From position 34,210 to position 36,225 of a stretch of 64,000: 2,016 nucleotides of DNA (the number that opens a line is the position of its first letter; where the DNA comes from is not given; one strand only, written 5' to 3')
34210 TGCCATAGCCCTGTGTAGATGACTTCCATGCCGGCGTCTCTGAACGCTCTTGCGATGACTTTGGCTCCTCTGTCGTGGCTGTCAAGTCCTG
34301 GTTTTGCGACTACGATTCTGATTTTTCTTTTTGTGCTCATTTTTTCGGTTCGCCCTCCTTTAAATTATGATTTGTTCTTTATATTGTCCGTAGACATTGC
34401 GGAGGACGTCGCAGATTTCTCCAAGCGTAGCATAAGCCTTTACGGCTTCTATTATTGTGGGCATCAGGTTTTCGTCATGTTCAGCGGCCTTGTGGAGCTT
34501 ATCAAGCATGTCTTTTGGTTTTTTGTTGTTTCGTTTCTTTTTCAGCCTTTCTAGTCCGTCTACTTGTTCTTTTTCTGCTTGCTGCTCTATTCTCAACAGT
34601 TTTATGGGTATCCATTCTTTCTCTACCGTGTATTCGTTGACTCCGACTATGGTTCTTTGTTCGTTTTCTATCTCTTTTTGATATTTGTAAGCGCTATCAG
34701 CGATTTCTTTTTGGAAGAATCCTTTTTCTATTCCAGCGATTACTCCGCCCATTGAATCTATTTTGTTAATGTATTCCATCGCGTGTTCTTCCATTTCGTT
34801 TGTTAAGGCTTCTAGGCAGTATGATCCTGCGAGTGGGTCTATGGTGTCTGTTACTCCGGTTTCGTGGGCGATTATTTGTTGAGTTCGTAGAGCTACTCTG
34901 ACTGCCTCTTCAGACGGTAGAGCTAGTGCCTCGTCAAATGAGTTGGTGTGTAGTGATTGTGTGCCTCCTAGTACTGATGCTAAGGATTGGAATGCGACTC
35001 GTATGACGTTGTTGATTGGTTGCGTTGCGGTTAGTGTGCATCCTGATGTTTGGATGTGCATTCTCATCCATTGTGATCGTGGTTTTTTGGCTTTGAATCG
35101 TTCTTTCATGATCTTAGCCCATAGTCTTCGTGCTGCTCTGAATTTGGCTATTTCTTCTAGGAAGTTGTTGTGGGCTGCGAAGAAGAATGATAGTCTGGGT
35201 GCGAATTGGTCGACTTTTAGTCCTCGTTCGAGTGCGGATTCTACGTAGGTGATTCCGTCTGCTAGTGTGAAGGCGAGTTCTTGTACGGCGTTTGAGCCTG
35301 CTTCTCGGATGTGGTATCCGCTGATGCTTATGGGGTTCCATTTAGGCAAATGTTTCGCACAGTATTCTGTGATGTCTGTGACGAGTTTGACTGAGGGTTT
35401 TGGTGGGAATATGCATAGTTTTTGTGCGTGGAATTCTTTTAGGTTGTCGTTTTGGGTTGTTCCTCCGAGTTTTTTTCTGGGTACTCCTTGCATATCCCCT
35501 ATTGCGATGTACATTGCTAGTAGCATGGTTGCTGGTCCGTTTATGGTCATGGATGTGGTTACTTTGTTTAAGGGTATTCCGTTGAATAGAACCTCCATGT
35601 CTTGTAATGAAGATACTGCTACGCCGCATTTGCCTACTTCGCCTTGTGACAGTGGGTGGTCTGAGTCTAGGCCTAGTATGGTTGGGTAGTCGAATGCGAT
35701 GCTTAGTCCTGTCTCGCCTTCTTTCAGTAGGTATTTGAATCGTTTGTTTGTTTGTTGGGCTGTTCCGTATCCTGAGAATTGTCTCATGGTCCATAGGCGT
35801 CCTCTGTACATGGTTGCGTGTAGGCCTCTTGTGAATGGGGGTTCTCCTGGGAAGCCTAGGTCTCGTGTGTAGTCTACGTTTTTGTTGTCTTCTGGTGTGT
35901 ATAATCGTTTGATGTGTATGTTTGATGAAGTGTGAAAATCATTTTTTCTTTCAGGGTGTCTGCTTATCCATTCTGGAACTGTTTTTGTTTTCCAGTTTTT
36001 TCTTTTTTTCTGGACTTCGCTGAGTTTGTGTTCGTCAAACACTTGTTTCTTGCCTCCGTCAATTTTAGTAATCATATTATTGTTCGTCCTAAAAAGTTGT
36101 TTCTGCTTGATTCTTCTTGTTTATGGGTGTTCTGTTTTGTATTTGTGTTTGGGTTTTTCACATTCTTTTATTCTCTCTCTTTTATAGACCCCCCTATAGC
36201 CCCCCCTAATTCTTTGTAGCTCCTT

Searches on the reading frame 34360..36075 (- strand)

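Call 82: search_protein_families(library=pfam, max_evalue=0.001, proteins=[window:34360-36075:-])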
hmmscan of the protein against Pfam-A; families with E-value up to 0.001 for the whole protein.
window:34360-36075:- (571 aa): 1 family
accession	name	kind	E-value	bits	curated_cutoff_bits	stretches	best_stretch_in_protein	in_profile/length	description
PF01642.28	MM_CoA_mutase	-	1.2e-226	753.7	22.1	1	49-563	2-512/512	Methylmalonyl-CoA mutase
